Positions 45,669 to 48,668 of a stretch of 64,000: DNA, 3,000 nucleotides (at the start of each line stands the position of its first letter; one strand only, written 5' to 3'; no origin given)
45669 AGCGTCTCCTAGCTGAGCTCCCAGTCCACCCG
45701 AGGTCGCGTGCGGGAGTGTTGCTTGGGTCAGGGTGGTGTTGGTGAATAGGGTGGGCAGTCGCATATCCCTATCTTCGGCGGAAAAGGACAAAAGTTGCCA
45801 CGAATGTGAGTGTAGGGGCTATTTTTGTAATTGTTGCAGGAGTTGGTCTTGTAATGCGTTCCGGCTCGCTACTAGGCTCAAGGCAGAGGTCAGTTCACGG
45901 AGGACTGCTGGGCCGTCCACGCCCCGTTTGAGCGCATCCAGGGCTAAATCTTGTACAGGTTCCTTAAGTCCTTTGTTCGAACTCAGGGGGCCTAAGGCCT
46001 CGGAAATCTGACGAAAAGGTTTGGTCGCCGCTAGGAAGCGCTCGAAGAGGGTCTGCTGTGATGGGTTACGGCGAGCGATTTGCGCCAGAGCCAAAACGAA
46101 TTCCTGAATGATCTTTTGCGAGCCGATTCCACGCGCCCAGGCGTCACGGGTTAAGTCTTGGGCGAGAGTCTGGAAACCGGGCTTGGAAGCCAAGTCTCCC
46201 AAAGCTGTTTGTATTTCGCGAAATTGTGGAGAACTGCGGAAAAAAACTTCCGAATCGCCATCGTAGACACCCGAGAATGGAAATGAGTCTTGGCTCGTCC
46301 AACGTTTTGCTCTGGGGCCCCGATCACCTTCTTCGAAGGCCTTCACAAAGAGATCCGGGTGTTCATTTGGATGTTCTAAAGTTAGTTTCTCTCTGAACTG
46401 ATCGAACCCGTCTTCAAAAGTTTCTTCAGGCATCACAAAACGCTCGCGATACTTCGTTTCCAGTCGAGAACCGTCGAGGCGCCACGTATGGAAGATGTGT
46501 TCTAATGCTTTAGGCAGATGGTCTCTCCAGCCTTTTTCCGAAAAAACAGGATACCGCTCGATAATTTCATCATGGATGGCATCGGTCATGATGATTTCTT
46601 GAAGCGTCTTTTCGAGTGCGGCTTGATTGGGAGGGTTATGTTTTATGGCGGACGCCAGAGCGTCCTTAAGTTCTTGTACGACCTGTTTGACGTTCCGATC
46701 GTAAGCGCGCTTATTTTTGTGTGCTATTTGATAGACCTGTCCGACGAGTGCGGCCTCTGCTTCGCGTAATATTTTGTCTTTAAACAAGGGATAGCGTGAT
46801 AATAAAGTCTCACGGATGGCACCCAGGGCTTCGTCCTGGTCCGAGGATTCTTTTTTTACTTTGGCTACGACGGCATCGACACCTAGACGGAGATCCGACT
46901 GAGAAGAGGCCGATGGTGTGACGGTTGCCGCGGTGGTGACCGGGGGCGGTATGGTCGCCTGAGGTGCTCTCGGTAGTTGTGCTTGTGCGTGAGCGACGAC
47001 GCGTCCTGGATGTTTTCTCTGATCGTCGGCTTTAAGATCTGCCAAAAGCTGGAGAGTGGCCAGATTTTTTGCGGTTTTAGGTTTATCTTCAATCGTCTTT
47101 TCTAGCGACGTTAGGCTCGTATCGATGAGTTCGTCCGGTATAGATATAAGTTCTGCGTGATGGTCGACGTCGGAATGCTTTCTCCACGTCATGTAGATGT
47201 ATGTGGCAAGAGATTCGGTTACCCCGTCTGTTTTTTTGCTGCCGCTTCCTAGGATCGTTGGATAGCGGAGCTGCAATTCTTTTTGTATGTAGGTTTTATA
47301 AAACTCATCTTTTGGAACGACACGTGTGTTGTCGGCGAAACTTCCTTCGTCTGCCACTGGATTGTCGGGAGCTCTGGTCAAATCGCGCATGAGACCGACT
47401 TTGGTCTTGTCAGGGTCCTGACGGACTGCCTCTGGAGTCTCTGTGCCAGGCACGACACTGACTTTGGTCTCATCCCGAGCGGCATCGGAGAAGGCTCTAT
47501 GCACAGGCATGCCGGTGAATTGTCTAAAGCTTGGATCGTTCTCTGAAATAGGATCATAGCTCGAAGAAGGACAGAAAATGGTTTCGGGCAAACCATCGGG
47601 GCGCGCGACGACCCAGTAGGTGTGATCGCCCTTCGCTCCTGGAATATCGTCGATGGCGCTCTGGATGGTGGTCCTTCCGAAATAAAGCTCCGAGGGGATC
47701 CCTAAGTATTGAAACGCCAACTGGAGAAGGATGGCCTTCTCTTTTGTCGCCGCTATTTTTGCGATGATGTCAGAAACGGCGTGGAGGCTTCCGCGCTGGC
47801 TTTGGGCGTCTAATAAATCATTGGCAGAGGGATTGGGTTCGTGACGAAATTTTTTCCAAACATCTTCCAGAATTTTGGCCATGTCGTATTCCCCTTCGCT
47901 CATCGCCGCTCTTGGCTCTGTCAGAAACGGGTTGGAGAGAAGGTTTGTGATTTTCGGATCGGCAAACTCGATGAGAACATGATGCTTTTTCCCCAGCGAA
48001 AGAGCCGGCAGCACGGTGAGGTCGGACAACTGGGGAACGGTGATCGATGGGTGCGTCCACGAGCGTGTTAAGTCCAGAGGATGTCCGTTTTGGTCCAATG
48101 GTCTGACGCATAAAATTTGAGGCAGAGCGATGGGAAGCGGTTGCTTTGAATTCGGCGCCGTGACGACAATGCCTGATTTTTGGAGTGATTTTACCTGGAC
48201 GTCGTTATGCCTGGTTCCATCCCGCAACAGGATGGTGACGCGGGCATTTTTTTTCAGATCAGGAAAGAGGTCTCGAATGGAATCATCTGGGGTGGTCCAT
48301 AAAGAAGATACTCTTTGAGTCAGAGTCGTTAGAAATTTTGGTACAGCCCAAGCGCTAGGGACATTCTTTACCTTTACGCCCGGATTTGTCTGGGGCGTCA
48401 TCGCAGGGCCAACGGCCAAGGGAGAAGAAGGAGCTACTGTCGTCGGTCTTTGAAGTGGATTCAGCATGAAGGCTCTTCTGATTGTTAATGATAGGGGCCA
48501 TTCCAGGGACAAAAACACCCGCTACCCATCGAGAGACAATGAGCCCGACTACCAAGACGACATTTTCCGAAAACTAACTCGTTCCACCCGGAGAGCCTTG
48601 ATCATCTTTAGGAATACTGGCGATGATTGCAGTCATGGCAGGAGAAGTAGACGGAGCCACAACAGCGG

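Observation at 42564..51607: Operon of four large uncharacterised proteins, partly low-GC, next to an IS30 and TA modules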

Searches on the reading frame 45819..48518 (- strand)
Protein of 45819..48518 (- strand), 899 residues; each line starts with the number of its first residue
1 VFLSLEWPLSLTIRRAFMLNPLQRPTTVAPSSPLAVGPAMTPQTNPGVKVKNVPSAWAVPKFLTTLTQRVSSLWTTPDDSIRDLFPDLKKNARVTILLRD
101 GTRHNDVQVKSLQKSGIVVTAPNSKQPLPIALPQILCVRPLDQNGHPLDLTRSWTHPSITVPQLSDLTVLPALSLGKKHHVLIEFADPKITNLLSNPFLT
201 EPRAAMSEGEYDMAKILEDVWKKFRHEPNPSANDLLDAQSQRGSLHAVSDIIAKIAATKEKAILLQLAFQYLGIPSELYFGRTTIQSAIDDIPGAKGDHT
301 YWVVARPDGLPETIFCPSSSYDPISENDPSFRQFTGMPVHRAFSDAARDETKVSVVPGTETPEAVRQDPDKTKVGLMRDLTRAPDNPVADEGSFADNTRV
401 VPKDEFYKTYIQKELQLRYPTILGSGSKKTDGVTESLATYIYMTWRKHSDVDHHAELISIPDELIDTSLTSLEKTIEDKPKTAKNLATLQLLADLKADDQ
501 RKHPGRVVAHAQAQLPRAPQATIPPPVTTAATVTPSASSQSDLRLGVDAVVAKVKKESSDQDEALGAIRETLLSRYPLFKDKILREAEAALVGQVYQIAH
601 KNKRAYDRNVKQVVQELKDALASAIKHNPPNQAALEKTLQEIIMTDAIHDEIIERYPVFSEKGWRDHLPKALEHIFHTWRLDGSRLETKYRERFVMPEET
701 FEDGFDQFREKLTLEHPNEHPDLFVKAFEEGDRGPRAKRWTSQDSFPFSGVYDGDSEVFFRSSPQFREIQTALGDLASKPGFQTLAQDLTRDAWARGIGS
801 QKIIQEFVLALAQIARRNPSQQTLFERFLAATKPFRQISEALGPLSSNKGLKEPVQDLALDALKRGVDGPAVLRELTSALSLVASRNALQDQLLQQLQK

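Call 3: search_protein_families(library=pfam, proteins=[window:45819-48518:-], max_evalue=0.1)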
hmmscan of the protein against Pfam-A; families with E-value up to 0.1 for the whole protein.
window:45819-48518:- (899 aa): 1 family
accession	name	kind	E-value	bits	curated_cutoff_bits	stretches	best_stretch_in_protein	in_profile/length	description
PF08559.15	Cut8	-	0.013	15.5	26.2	1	596-679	112-191/241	Cut8, nuclear proteasome tether protein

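Call 4: search_protein_families(library=padloc, proteins=[window:45819-48518:-], max_evalue=0.1)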
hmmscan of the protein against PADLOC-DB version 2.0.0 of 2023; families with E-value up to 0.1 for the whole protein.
window:45819-48518:- (899 aa): 0 families

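Call 9: find_encoding_contigs(protein=window:45819-48518:-, flank=10000, max_places=6)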
Protein window:45819-48518:- (899 aa): no gene with exactly this product is on record in the collection.

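Call 10: search_protein_families(library=ncbifam, proteins=[window:45819-48518:-], max_evalue=0.1)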
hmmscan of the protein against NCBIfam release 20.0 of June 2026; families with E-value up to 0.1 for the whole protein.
window:45819-48518:- (899 aa): 0 families

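Call 14: search_solved_structures(query=window:45819-48518:-, max_evalue=1)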
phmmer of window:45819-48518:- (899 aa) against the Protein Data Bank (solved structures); distinct sequences matched with E-value up to 1: 2.
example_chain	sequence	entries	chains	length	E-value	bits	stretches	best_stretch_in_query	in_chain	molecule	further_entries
3zxy_A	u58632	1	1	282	0.91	10.9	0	127-154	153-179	SUBTILISIN-LIKE PROTEIN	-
3zxx_A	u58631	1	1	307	0.95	10.9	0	127-154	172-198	SUBTILISIN-LIKE PROTEIN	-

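Call 17: find_homologous_proteins(query=window:45819-48518:-, max_evalue=0.001)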
Query window:45819-48518:- (899 aa): 1 proteins with E <= 0.001 among 8000 candidates.
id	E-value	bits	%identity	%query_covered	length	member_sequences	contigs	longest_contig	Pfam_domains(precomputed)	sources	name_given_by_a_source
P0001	0.0e+0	1984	100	98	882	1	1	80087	-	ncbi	-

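Call 18: find_encoding_contigs(protein=P0001, flank=10000, max_places=4)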
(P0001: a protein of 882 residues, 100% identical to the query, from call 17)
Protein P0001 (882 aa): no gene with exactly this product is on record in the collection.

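Call 37: search_dna_similar(query=window:45819-48518:-, collection=plasmids, mode=protein, max_evalue=0.001, max_rows=10)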
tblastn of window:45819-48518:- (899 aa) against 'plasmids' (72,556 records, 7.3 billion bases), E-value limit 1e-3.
No match.

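Call 41: search_protein_representatives(protein=P0001)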
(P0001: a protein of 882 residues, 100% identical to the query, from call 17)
Query: 882 residues. Proteins with E-value up to 0.001 (for the whole library): 11; up to 1e-10: 7; up to 1e-30: 4. The best 11 are listed.
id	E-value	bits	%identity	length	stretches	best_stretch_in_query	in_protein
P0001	0.0e+00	1984.1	100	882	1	1-882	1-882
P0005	3.0e-42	161.4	30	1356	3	143-726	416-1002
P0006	3.4e-39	151.3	26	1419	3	390-724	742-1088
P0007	3.9e-31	124.7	29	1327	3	545-778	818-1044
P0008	2.3e-29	118.8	27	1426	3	70-512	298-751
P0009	8.2e-13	64.1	31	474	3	572-723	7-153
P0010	1.3e-12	63.4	28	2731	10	49-148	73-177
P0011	6.4e-08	47.9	28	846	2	99-262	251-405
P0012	6.9e-06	41.2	29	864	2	128-264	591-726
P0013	9.5e-06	40.7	27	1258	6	74-159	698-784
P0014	2.7e-04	35.9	23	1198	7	72-159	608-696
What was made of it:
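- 45819..48518 (-): Gene 3, 899 aa as the longest ORF; the likely start is the ATG at 48467 (882 aa, P0001). This is family C, a scaffold protein. Remote homologues P0005-P0008 have E 1e-29 to 1e-42 (call 41).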

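Call 42: predict_structure(protein=P0001)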
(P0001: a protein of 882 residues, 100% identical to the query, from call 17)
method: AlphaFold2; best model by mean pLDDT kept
length: 882 residues; sequences in the alignment: 1
mean_pLDDT: 42.8   pTM: 0.24
mean pLDDT of the five models: 42.8, 38.4, 35.0, 34.7, 34.6
residues with pLDDT >= 90: 0; 70-90: 47; 50-70: 129; < 50: 706
segments of 3 or more residues with pLDDT < 50: 1-62, 132-137, 139-387, 429-449, 461-463, 465-467, 469-472, 484-643, 657-673, 675-679, 700-702, 704-759, 763-790, 792-795, 797-807, 809-811, 813-834, 848-851, 861-873, 875-882
pLDDT, mean of each block of 10 residues (from residue 1): 33 31 33 30 34 33 53 79 75 81 79 76 72 45 31 24 27 33 38 43 41 37 35 37 37 35 29 35 32 30 30 32 31 30 33 30 28 29 43 56 51 54 52 39 45 50 46 50 45 34 34 31 38 45 43 42 37 35 37 43 46 46 41 37 50 50 45 47 62 58 46 41 35 33 38 48 45 41 44 48 47 45 45 50 49 50 46 45 42
secondary structure, 60 per line:
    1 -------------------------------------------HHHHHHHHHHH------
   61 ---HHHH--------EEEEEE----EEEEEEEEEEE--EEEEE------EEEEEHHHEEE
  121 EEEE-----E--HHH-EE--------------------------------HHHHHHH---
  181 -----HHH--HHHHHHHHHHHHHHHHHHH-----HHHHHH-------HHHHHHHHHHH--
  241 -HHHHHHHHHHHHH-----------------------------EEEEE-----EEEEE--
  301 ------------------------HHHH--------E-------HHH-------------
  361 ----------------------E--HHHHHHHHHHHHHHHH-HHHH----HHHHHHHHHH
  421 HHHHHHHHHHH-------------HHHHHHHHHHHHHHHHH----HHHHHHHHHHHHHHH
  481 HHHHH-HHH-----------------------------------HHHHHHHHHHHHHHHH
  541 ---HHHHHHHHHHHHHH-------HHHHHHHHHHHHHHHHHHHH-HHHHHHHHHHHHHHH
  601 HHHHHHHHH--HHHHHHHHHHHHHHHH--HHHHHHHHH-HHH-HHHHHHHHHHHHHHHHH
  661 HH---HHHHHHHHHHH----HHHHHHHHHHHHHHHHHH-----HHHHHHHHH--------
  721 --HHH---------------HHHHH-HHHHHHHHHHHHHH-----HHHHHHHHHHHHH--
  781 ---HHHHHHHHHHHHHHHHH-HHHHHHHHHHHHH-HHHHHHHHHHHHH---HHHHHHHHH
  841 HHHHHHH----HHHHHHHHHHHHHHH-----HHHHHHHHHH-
elements in order (helices of 4 or more, strands of 3 or more residues): H44-54 H64-67 E76-81 E86-96 E99-103 E110-114 E118-124 H171-177 H191-209 H215-220 H228-238 H242-254 E284-288 E294-298 H325-328 H386-401 H403-406 H411-431 H445-461 H466-485 H525-540 H544-557 H565-584 H586-609 H612-627 H630-638 H644-662 H666-676 H681-698 H704-712 H741-745 H747-760 H766-778 H784-800 H802-814 H816-828 H832-847 H852-866 H872-881
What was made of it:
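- Tried and rejected: Single-sequence AF2 of the 899-aa protein was poor (pLDDT 43) except for the barrel (call 42).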

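Call 45: find_encoding_contigs(protein=P0005, flank=10000, max_places=4)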
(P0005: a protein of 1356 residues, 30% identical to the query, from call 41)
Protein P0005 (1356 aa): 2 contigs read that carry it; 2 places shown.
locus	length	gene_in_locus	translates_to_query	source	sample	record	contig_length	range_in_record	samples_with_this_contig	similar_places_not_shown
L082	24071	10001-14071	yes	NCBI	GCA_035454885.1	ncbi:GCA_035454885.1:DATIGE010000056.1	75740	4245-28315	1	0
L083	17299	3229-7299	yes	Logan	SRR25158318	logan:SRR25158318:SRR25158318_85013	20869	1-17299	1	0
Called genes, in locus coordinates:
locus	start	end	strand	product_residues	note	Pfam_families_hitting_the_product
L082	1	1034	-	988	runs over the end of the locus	PF02412:TSP_3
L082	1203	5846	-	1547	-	-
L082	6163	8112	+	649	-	-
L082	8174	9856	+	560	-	-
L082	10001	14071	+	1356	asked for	-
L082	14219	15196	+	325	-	-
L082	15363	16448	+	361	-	-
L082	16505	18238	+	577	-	-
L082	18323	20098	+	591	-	-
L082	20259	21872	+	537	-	-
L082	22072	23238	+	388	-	-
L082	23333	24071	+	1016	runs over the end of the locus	-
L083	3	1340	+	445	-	?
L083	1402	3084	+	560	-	-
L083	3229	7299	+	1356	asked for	-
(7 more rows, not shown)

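Call 46: find_encoding_contigs(protein=P0011, flank=10000, max_places=4)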
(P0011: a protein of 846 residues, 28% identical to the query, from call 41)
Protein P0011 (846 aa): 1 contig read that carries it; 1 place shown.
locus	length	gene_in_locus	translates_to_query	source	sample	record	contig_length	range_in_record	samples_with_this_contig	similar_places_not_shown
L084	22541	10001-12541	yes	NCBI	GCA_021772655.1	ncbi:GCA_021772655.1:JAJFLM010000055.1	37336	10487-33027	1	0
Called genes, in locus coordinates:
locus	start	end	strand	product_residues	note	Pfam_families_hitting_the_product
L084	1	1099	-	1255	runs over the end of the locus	-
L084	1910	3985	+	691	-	-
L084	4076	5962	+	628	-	-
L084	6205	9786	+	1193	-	-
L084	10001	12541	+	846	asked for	PF00498:FHA (weak)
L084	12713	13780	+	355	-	-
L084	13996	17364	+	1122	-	-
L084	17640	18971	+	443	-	-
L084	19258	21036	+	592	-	-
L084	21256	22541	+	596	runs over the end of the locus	-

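Call 50: find_encoding_contigs(protein=P0006, flank=10000, max_places=3)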
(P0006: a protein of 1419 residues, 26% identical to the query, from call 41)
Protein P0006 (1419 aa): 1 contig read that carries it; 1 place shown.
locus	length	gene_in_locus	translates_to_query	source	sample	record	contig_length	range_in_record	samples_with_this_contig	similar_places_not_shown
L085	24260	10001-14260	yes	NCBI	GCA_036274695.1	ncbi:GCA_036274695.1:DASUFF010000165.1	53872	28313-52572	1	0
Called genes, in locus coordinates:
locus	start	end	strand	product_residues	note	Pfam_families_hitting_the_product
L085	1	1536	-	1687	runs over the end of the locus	-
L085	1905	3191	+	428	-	-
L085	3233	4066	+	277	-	-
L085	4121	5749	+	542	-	-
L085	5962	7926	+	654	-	-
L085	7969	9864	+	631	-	-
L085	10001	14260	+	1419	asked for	-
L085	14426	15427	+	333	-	-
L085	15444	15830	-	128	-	PF01850:PIN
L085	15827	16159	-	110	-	PF12728:HTH_17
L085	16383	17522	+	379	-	-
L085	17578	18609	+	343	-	-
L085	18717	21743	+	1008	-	-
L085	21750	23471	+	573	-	-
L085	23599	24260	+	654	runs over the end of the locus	?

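Call 51: find_encoding_contigs(protein=P0007, flank=10000, max_places=3)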
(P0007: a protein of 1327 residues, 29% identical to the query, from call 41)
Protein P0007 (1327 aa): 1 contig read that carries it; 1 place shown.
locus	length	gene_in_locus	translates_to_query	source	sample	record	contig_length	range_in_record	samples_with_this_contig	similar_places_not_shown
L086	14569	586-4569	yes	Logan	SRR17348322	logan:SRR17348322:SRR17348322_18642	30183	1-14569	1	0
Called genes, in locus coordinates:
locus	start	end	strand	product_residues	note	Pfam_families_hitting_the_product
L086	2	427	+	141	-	?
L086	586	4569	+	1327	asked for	-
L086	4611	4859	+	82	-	-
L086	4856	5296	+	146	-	PF01850:PIN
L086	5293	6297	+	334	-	PF08240:ADH_N, PF00107:ADH_zinc_N, PF13602:ADH_zinc_N_2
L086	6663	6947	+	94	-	PF02604:PhdYeFM_antitox (weak)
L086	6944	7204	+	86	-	PF05015:HigB-like_toxin (weak)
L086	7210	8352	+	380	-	PF00155:Aminotran_1_2, PF00266:Aminotran_5 (weak), PF01041:DegT_DnrJ_EryC1 (weak), PF01053:Cys_Met_Meta_PP (weak)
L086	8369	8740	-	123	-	PF04480:DUF559, PF18741:MTES_1575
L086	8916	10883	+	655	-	-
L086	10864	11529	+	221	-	PF03781:FGE-sulfatase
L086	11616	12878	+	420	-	PF00069:Pkinase, PF03109:ABC1 (faint), PF07714:PK_Tyr_Ser-Thr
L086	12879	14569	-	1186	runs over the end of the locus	PF13229:Beta_helix (weak), PF03160:Calx-beta, PF22847:Glyco_hydro_43_rel (faint)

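Call 52: find_encoding_contigs(protein=P0008, flank=10000, max_places=3)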
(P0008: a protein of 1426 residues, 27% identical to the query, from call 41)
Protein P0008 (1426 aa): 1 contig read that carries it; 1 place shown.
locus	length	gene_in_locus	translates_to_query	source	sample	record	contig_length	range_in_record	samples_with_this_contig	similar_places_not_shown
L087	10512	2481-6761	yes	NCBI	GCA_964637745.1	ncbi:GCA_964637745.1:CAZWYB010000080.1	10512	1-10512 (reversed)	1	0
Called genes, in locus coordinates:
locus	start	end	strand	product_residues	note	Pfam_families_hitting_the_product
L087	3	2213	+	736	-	?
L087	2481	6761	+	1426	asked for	-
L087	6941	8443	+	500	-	-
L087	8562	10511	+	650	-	?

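Call 56: search_protein_families(library=pfam, proteins=[P0005, P0006, P0008, P0011, P0012, L084:6205-9786:+, L084:13996-17364:+], max_evalue=1)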
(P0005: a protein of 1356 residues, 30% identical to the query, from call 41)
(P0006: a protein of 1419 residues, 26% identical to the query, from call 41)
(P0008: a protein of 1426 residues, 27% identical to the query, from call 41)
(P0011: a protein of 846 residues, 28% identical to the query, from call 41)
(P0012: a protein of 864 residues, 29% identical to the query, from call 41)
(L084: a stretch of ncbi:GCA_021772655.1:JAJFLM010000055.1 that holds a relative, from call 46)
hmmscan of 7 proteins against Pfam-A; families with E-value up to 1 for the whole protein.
P0005 (1356 aa): 0 families

P0006 (1419 aa): 2 families
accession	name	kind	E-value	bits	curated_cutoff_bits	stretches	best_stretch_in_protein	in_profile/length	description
PF11568.13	Med29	-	0.12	13.1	25.2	0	122-183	19-81/139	Mediator complex subunit 29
PF07368.16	DUF1487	-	0.13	12.2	23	1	1164-1258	15-111/215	Protein of unknown function (DUF1487)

P0008 (1426 aa): 2 families
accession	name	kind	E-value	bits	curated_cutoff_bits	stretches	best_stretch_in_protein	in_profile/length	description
PF20271.3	CATASP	-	0.066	13.6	29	0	969-992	12-35/86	CATRA-Associated Small Protein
PF17777.6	RL10P_insert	-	0.2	12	29.1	0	468-492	22-46/71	Insertion domain in 60S ribosomal protein L10P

P0011 (846 aa): 2 families
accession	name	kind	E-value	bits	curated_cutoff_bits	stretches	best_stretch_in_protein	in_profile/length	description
PF00498.31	FHA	-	3.6e-06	27.7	20.7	1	110-172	16-67/67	FHA domain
PF07290.17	YqiJ_OB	-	0.15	12.6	25.4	0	417-438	20-41/64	Inner membrane protein YqiJ, OB-fold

P0012 (864 aa): 1 family
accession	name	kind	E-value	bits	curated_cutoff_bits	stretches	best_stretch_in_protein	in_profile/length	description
PF00498.31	FHA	-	4.3e-09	37.1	20.7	1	413-486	11-67/67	FHA domain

L084:6205-9786:+ (1193 aa): 1 family
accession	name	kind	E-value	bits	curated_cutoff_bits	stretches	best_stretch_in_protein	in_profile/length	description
PF04259.19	SASP_gamma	-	0.79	10.7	28.4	0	439-466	8-35/84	Small, acid-soluble spore protein, gamma-type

L084:13996-17364:+ (1122 aa): 3 families
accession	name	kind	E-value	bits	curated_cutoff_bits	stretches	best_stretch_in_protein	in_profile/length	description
PF00004.35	AAA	-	6.2e-05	23.9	21.2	1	450-578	1-114/131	ATPase family associated with various cellular activities (AAA)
PF13191.12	AAA_16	-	0.0037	18.2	32.6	1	438-492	15-83/167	AAA ATPase domain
PF15652.11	Tox-SHH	-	0.27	12.4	22.7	0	120-154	48-81/96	HNH/Endo VII superfamily toxin with a SHH signature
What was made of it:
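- On FHA domain (considered for the beta region of the 1075-aa protein, residues ~740-830): FHA is found only in the homologues P0011 and P0012 (call 56).
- FHA domains in homologues imply a cytoplasmic phospho-Thr-dependent interaction (call 56).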

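Call 68: fold_search(model_id=the predicted structure, library=pdb)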
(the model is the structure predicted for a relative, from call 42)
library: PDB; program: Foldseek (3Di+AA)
matches with E <= 10: 388; with E <= 0.001: 0
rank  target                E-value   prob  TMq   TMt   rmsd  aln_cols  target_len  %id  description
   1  5dy9_B                2.2e-02  1.00  0.05  0.67   1.3        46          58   24  Y68T Hfq from Methanococcus jannaschii in complex with AMP (released 2016-09-28)
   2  4x9d_D                3.4e-02  1.00  0.05  0.66   1.3        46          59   24  High-resolution structure of Hfq from Methanococcus jannaschii in complex with UMP (released 2015-12-23)
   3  4noy_A                5.1e-02  1.00  0.07  0.68   3.5        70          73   11  Crystal structure of Listeria monocytogenes Hfq F43W (released 2014-09-10)
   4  4noy_B                5.1e-02  1.00  0.07  0.70   3.4        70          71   14  Crystal structure of Listeria monocytogenes Hfq F43W (released 2014-09-10)
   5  5szd_C                6.3e-02  1.00  0.07  0.70   4.0        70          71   18  Crystal structure of Aquifex aeolicus Hfq at 1.5A (released 2017-04-19)
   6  4nl2_B                6.3e-02  1.00  0.07  0.69   3.4        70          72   14  Crystal Structure of Listeria monocytogenes Hfq (released 2014-09-10)
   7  4noy_F                7.4e-02  1.00  0.07  0.66   3.6        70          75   14  Crystal structure of Listeria monocytogenes Hfq F43W (released 2014-09-10)
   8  9hcj_A5               8.8e-02  0.25  0.12  0.14  28.2       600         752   10  D. discoideum nuclear pore complex (released 2024-12-25)
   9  8dve_G                8.8e-02  0.11  0.07  0.03  39.0       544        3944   13  RyR1 in presence of IpCa-T26E phosphomimetic and activating ligands (released 2023-05-31)
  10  5h7c_C                1.3e-01  0.15  0.07  0.13  26.9       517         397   13  Crystal structure of a repeat protein with two Protein A-DHR14 repeat modules (released 2017-06-28)
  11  9l9d_A                1.4e-01  0.99  0.06  0.70   3.2        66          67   18  Bacillus subtilis endospore crust protein CgeA (released 2025-11-12)
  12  5d7u_A                1.9e-01  0.98  0.05  0.66   3.4        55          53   13  Crystal structure of the C-terminal domain of MMTV integrase (released 2016-02-17)
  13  8cbr_A                2.4e-01  0.96  0.05  0.63   3.4        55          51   14  HIV-1 Integrase Catalytic Core Domain and C-Terminal Domain in Complex with Allosteric Integrase Inhibitor BDM-2 (released 2023-06-07)
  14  8cbs_A                2.9e-01  0.92  0.05  0.62   3.5        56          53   16  HIV-1 Integrase Catalytic Core Domain and C-Terminal Domain in Complex with Allosteric Integrase Inhibitor MUT871 (released 2023-06-07)
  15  4nl2_A                3.1e-01  0.99  0.07  0.68   3.5        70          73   11  Crystal Structure of Listeria monocytogenes Hfq (released 2014-09-10)
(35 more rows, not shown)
